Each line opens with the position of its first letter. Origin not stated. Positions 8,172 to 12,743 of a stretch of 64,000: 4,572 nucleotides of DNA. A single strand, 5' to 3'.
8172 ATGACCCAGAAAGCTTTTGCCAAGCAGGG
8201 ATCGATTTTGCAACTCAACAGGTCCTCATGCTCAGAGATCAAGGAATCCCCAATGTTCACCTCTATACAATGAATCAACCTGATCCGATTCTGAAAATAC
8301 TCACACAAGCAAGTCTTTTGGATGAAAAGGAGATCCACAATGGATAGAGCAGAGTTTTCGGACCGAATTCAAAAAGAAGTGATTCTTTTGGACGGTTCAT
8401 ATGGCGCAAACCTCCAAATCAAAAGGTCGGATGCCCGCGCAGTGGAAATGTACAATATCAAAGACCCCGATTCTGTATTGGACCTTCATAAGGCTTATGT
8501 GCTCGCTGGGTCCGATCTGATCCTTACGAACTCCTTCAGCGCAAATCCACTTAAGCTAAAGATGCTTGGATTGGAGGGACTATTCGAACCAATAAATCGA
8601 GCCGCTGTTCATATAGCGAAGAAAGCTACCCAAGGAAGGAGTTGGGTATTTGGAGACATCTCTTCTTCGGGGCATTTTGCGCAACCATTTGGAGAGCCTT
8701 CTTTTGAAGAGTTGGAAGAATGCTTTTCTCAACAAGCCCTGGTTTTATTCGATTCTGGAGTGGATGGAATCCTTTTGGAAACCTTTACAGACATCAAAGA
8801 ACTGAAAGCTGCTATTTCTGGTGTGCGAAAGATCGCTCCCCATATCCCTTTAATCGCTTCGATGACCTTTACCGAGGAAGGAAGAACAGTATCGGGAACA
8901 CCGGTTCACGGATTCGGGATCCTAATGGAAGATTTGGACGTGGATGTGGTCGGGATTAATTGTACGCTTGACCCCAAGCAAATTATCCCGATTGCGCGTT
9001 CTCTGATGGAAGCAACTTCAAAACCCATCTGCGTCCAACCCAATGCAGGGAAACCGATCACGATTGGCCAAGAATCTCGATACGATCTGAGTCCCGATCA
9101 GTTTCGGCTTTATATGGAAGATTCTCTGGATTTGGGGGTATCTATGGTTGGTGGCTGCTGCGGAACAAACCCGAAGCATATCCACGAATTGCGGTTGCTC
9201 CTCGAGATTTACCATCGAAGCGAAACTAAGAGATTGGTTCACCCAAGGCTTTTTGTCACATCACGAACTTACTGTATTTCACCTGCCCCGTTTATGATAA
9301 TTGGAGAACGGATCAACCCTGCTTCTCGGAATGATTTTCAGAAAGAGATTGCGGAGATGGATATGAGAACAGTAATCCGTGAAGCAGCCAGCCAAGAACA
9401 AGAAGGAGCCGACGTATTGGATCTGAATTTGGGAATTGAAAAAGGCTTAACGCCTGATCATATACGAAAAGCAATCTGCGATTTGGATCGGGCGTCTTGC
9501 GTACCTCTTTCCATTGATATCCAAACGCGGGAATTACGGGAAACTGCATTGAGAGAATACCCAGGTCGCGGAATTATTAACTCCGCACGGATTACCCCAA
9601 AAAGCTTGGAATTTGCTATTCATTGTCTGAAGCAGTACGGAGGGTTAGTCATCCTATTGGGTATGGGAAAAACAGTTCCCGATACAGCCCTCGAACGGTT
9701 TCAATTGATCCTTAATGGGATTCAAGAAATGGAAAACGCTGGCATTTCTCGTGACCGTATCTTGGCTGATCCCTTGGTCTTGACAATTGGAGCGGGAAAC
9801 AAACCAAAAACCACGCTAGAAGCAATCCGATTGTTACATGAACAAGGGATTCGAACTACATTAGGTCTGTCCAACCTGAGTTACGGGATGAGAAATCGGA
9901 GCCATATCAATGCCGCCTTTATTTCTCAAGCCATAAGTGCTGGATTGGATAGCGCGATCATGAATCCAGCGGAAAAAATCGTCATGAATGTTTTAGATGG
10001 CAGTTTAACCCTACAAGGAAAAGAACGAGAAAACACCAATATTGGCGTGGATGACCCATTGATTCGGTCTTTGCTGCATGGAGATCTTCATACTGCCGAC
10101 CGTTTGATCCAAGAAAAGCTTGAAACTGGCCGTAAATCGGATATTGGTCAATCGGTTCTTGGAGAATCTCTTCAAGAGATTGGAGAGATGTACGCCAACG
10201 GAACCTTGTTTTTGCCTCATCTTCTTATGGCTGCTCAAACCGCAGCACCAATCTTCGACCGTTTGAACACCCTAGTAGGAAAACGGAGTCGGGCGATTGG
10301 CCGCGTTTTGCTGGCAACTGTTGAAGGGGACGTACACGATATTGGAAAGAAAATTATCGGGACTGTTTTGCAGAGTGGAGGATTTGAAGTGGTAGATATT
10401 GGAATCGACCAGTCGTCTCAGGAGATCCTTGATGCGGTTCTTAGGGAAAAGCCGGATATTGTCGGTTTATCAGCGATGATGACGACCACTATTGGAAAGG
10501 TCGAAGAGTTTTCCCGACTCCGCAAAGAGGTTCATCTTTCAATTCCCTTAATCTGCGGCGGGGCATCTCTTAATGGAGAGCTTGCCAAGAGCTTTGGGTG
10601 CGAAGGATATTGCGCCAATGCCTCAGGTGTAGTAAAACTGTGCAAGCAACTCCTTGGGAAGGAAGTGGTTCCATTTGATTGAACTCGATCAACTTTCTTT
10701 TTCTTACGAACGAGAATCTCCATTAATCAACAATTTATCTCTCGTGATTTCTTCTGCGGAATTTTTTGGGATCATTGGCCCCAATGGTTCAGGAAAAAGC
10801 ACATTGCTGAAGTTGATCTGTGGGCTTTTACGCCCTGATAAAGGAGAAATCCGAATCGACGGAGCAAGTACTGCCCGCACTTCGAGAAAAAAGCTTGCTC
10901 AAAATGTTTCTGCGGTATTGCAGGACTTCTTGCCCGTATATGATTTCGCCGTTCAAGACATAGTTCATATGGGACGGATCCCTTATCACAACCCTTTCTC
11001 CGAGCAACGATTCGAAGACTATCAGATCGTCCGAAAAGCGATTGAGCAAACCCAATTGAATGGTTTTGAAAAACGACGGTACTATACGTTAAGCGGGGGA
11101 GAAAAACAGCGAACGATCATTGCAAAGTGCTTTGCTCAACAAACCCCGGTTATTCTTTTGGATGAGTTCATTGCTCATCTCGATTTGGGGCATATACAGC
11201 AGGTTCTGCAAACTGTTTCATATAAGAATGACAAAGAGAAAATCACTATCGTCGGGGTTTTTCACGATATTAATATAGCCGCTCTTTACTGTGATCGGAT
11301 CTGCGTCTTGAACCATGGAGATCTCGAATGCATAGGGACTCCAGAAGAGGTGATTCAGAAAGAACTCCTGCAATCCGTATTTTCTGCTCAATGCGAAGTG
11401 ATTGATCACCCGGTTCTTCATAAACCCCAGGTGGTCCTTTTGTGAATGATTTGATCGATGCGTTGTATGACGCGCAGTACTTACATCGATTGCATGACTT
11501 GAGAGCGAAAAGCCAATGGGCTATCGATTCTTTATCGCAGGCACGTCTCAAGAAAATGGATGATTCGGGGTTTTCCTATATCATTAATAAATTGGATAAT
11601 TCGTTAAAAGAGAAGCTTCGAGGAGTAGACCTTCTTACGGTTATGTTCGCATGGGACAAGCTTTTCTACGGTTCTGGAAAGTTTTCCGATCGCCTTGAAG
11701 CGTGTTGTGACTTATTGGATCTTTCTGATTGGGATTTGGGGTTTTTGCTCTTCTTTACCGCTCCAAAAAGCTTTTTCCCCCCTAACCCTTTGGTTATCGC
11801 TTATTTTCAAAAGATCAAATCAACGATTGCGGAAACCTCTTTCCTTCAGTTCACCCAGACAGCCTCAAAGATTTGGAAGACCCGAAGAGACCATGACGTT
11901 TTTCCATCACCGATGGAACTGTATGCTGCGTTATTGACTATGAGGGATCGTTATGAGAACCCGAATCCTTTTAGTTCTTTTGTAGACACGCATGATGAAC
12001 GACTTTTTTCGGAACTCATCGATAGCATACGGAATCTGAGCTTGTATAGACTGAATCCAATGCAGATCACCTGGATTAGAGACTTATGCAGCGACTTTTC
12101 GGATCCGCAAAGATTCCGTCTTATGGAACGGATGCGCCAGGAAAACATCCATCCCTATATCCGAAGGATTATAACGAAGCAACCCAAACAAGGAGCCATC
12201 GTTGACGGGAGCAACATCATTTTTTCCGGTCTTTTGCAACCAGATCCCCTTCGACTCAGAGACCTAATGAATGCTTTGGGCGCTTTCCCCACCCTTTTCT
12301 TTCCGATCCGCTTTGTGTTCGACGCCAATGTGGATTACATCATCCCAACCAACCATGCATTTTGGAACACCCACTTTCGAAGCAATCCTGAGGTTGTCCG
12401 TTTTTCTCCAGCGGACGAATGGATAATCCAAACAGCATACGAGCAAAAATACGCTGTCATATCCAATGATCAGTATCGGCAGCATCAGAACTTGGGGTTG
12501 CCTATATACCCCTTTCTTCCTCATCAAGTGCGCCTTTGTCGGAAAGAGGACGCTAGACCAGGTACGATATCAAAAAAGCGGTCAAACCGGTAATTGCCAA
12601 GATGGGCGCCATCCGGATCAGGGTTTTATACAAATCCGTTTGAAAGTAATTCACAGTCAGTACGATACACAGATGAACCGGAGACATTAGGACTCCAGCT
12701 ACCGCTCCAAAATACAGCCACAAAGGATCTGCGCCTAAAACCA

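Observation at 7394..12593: met operon metF-metH extended by an orphan ABC ATPase and a NYN-domain protein, with MetH lacking its reactivation domain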

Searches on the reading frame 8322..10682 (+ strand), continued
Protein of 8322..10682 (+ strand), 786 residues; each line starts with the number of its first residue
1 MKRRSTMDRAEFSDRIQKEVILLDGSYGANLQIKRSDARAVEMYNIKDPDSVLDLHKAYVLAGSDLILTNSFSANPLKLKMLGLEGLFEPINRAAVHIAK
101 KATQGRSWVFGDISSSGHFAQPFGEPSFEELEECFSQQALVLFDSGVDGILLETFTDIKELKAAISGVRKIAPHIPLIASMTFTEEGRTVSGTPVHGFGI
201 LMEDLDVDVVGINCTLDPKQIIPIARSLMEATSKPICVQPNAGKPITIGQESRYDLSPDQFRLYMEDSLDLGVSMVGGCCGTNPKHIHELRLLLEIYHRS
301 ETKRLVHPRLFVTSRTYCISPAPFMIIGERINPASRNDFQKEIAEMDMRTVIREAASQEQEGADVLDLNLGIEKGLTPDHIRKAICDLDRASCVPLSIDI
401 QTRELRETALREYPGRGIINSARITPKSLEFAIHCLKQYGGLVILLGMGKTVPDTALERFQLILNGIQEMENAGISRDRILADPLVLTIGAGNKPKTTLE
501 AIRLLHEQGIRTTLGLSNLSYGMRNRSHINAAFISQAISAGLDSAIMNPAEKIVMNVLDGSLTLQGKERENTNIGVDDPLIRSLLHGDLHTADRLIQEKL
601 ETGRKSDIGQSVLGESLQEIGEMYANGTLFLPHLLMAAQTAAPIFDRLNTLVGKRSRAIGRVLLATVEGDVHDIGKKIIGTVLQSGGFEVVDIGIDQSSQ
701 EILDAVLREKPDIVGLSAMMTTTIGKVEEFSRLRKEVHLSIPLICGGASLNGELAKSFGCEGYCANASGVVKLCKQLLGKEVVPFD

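Call 81: find_encoding_contigs(protein=P0181, flank=8000, max_places=1)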
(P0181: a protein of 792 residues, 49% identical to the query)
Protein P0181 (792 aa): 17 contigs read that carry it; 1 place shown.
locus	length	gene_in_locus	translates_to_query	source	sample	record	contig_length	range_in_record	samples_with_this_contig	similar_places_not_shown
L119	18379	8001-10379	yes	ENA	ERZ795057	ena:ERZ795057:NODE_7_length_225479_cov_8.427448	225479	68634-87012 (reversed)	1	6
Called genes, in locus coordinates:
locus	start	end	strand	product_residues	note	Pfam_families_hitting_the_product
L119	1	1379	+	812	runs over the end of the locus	PF01588:tRNA_bind, PF03483:B3_4, PF03484:B5, PF17759:tRNA_synthFbeta, PF03147:FDX-ACB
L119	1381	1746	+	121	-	PF01242:PTPS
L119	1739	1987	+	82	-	PF04066:MrpF_PhaF (weak)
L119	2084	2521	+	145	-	PF01475:FUR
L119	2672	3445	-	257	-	PF08501:Shikimate_dh_N, PF01488:Shikimate_DH (weak)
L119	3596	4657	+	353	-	PF04015:DUF362, PF13183:Fer4_8 (faint), PF14697:Fer4_21 (faint), PF13187:Fer4_9, PF13237:Fer4_10 (weak), PF12838:Fer4_7, PF00037:Fer4 (weak), PF12837:Fer4_6 (weak), +2 more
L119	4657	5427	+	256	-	PF00294:PfkB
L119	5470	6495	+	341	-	PF16240:DUF4899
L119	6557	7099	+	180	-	-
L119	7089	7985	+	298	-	PF02219:MTHFR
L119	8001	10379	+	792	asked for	PF02574:S-methyl_trans, PF00809:Pterin_bind, PF02607:B12-binding_2, PF02310:B12-binding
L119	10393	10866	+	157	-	PF03885:DUF327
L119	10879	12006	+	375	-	PF13177:DNA_pol3_delta2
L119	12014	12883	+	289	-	PF04468:PSP1, PF28472:PSP1_3rd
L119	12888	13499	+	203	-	PF06325:PrmA (faint), PF05175:MTS, PF13847:Methyltransf_31, PF08241:Methyltransf_11 (weak), PF08242:Methyltransf_12, PF13649:Methyltransf_25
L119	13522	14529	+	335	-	-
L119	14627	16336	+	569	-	-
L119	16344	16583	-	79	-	PF00462:Glutaredoxin, PF13417:GST_N_3 (weak)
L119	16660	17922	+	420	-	PF13742:tRNA_anti_2, PF01336:tRNA_anti-codon (weak), PF02601:Exonuc_VII_L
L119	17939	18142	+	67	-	-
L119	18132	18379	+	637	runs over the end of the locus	PF13292:DXP_synthase_N, PF02775:TPP_enzyme_C (weak), PF02779:Transket_pyr, PF02780:Transketolase_C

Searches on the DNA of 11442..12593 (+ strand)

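Call 41: search_rna_families(sources=[L012, L014], threshold=gathering)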
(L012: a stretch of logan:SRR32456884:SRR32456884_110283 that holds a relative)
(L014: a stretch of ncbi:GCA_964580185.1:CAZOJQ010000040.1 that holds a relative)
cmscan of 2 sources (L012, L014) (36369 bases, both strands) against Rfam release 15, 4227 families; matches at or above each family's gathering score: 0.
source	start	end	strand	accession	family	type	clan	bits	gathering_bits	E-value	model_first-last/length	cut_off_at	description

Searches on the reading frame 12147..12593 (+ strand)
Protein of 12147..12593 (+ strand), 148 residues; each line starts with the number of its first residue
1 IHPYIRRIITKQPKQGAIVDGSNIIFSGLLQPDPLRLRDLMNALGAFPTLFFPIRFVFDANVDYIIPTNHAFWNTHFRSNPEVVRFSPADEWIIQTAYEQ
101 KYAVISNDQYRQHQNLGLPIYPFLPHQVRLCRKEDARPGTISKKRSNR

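Call 8: search_protein_families(library=pfam, proteins=[window:12147-12593:+], max_evalue=10)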
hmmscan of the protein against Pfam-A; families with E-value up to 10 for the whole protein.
window:12147-12593:+ (148 aa): 1 family
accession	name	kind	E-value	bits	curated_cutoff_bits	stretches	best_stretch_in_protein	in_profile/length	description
PF11977.14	RNase_Zc3h12a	-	0.0015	18.7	23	1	89-115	89-115/154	Zc3h12a-like Ribonuclease NYN domain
